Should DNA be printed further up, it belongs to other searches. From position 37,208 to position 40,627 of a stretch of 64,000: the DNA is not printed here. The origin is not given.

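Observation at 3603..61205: Window-wide family of phase-coherent 7-8 nt tandem arrays, purine-rich on one strand, at 17 or more intergenic loci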

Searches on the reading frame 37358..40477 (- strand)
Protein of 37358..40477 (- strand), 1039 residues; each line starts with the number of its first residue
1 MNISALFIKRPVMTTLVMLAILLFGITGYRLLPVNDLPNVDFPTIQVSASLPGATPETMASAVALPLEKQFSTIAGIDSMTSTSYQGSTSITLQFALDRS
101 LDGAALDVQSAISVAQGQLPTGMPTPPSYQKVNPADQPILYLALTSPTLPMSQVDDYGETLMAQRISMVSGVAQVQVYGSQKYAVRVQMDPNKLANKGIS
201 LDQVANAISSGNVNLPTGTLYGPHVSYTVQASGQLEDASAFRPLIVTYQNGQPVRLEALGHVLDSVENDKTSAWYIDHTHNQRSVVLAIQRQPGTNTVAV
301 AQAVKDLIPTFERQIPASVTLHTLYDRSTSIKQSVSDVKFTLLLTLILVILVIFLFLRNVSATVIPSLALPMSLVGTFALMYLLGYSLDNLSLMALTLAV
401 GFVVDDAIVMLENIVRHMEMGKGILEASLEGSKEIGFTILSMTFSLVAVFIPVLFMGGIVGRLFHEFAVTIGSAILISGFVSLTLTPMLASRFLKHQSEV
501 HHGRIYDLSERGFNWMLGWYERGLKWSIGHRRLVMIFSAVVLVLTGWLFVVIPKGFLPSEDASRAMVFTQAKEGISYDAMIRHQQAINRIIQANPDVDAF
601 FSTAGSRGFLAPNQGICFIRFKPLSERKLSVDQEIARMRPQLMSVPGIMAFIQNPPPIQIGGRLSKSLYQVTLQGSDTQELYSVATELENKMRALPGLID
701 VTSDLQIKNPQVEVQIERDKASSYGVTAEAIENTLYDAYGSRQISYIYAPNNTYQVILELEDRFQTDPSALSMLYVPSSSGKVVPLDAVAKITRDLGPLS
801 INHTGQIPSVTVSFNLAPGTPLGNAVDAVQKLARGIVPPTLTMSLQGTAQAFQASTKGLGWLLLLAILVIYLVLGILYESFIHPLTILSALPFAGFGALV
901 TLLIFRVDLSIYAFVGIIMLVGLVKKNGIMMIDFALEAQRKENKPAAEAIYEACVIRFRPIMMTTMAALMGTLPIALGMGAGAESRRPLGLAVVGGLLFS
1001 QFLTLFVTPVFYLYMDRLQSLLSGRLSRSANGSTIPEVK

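Call 10: search_protein_families(library=pfam, proteins=[window:37358-40477:-])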
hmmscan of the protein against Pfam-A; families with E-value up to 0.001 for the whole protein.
window:37358-40477:- (1039 aa): 3 families
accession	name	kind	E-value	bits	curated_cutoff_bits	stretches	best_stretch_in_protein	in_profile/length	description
PF00873.25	ACR_tran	-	0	1060.9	28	1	3-1015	1-1020/1021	AcrB/AcrD/AcrF family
PF03176.21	MMPL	-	2e-12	47.2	20.5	2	298-491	108-300/333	MMPL family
PF02355.23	SecD_SecF_C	-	9.2e-05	22.4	20.5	0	861-1015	35-186/189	Protein export membrane protein SecD/SecF, C-terminal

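Call 14: find_encoding_contigs(protein=window:37358-40477:-, flank=10000, max_places=6)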
Protein window:37358-40477:- (1039 aa): no gene with exactly this product is on record in the collection.
